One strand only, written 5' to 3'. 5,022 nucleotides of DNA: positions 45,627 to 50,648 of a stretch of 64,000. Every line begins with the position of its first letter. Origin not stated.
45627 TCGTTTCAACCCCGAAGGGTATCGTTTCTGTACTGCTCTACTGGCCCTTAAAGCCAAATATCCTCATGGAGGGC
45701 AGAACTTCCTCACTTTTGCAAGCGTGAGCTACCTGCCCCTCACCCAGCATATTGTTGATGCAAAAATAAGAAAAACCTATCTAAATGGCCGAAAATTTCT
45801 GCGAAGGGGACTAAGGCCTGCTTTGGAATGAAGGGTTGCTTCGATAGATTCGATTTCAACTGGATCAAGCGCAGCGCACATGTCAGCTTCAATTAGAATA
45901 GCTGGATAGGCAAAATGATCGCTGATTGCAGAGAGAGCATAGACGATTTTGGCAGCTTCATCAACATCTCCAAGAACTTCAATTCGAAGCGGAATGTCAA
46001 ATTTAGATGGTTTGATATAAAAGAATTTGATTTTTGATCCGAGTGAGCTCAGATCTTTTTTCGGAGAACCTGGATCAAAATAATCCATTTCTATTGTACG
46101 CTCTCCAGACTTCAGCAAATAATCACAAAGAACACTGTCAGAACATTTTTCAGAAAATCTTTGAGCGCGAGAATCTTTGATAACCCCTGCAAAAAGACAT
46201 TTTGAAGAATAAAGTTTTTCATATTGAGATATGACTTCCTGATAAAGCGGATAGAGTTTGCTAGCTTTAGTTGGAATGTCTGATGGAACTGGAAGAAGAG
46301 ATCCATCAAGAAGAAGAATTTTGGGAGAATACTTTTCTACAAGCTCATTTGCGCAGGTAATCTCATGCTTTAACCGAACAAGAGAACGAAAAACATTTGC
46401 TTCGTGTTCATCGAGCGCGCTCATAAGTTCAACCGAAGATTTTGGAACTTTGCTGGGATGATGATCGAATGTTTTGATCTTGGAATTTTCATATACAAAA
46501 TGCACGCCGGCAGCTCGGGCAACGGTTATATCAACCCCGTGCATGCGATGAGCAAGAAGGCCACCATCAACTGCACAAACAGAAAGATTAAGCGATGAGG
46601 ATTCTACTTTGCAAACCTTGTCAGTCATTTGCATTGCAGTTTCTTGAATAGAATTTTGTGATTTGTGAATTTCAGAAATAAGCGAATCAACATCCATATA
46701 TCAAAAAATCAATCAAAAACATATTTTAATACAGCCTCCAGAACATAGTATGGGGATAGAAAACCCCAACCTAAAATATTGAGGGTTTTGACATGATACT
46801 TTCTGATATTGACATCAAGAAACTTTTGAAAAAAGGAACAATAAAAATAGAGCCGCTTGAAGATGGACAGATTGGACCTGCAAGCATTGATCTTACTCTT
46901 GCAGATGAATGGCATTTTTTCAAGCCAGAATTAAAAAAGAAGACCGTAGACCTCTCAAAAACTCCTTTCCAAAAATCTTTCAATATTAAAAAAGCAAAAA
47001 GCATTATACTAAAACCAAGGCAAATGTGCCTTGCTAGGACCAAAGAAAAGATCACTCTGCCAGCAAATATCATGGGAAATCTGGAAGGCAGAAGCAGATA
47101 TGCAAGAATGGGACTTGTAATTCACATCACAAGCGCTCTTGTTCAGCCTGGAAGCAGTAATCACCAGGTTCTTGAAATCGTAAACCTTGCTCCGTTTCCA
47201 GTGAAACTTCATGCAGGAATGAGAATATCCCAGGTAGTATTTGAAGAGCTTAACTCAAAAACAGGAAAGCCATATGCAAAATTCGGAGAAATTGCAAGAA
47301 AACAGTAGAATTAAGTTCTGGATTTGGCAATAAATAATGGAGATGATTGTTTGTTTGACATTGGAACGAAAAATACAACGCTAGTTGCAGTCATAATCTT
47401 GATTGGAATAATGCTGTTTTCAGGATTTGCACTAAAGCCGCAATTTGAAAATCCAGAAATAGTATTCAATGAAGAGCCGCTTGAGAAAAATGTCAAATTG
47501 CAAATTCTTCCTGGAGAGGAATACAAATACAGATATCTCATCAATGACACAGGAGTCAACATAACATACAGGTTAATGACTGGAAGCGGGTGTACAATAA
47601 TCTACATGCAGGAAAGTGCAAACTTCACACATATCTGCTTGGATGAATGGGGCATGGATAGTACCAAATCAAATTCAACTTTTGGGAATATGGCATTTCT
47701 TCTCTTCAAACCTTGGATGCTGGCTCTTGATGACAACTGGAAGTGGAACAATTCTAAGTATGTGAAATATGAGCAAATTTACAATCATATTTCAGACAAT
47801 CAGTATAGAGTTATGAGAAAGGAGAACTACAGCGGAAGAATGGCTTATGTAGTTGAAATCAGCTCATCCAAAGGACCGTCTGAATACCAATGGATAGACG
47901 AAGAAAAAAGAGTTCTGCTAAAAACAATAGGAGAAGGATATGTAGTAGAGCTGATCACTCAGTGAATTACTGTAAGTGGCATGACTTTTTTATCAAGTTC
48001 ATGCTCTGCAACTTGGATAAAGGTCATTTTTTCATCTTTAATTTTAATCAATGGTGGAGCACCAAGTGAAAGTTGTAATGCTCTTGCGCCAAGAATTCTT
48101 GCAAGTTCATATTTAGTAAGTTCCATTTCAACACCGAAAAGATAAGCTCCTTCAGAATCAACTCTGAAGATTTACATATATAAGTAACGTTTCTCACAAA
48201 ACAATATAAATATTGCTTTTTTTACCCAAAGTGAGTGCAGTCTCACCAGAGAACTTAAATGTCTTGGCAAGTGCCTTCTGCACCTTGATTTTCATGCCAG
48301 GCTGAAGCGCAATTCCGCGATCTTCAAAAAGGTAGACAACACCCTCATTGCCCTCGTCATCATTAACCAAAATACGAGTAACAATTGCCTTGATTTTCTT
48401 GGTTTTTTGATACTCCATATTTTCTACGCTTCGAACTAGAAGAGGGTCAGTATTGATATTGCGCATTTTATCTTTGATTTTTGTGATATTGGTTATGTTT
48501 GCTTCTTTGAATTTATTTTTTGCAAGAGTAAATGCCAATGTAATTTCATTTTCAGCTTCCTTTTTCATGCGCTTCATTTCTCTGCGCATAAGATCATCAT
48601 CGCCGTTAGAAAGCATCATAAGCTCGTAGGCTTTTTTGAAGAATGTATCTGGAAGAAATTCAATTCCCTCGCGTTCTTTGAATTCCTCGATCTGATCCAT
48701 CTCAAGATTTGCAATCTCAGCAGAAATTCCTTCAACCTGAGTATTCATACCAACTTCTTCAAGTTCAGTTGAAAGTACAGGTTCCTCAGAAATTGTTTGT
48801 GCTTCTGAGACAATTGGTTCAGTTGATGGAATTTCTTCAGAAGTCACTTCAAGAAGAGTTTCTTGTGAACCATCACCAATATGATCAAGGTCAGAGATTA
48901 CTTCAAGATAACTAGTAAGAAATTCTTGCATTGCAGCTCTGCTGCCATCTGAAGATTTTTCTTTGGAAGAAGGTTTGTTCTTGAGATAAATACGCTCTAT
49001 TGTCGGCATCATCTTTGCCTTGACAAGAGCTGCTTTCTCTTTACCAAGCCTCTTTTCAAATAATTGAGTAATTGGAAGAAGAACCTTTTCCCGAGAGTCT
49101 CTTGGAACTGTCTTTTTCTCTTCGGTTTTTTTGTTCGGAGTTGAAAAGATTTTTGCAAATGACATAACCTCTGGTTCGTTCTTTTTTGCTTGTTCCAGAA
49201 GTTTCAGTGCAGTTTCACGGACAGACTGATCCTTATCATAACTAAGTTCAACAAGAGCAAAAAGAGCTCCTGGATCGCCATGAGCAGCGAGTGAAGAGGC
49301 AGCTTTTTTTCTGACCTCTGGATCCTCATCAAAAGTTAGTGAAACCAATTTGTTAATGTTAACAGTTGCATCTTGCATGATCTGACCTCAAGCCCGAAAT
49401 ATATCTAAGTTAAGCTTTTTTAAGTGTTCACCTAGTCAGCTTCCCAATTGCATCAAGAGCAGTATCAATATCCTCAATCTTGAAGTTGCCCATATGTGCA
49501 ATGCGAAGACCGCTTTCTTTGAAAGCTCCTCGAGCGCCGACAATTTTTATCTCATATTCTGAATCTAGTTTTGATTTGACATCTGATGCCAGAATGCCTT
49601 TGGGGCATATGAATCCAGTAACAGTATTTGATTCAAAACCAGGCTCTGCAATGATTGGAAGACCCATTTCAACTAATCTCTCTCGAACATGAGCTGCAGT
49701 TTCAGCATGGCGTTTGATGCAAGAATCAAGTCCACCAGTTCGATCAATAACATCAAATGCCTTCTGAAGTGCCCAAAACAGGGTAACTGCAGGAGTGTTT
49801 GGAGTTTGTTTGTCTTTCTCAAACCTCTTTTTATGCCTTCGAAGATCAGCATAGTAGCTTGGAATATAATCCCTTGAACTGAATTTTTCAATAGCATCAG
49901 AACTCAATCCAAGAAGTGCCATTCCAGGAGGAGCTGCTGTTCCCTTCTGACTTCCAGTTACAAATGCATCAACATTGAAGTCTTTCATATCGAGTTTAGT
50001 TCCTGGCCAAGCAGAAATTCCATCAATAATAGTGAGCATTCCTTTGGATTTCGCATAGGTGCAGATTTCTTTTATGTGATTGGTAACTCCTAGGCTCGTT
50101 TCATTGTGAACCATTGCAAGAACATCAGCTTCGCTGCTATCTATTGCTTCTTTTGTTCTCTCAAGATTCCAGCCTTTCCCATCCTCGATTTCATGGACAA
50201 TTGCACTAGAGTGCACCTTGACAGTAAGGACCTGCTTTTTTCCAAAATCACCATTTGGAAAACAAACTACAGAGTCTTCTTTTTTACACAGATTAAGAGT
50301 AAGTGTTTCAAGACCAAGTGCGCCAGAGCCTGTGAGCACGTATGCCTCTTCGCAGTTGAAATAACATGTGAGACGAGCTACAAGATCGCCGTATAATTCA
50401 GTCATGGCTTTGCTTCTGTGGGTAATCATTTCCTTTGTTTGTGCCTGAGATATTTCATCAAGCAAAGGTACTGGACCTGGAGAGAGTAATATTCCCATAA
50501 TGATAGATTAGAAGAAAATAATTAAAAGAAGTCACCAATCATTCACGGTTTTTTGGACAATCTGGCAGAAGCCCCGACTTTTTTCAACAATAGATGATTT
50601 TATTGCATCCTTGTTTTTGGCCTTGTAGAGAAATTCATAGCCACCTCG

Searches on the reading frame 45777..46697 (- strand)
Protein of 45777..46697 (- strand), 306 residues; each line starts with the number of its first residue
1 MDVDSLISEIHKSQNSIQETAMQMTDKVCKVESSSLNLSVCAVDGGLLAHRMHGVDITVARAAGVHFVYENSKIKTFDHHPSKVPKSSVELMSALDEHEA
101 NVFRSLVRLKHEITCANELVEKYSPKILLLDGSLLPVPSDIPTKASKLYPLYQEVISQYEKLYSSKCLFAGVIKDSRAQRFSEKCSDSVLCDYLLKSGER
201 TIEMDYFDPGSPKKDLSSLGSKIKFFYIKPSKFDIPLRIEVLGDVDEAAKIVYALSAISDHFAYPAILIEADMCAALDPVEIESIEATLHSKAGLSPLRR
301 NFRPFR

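Call 55: search_protein_families(library=pfam, proteins=[window:45777-46697:-], max_evalue=0.0001)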
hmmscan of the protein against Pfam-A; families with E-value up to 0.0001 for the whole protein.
window:45777-46697:- (306 aa): 1 family
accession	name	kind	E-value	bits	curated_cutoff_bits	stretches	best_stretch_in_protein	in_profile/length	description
PF09376.16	NurA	-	1.1e-14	55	21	1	39-274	2-251/254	NurA domain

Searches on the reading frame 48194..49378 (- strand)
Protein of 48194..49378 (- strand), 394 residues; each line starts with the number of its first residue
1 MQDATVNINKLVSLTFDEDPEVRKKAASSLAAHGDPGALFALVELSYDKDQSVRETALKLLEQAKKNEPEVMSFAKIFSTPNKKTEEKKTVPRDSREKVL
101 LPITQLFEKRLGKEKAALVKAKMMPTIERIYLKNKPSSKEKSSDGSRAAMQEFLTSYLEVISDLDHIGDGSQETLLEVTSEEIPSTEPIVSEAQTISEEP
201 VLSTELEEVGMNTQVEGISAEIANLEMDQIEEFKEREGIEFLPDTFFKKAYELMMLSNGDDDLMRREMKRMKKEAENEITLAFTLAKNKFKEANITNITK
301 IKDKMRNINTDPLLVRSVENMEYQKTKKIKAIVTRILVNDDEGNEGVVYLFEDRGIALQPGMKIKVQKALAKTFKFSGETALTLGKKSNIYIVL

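Call 55: search_protein_families(library=pfam, proteins=[window:48194-49378:-], max_evalue=0.0001)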
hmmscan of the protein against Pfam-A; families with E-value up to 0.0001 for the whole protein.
window:48194-49378:- (394 aa): 2 families
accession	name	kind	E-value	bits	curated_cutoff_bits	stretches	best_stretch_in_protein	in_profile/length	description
PF13646.12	HEAT_2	-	4e-08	33.9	27.7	1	10-61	35-87/88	HEAT repeats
PF02985.28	HEAT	-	4.3e-06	26.9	23.5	0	9-31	3-25/31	HEAT repeat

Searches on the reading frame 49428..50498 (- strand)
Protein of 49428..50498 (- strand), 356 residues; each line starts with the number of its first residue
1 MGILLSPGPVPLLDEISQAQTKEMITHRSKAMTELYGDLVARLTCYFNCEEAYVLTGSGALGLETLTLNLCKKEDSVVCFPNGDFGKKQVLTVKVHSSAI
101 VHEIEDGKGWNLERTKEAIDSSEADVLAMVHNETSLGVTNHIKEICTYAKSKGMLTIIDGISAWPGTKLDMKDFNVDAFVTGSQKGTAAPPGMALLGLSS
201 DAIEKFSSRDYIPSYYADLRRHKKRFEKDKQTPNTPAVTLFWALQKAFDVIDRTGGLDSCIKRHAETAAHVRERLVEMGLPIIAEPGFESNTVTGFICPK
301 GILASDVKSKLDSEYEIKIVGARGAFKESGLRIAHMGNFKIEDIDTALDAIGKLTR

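Call 55: search_protein_families(library=pfam, proteins=[window:49428-50498:-], max_evalue=0.0001)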
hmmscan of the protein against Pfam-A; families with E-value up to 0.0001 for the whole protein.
window:49428-50498:- (356 aa): 1 family
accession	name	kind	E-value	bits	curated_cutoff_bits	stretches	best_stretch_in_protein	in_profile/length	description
PF00266.25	Aminotran_5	-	2.6e-25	89.6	21.5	1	19-319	28-335/371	Aminotransferase class-V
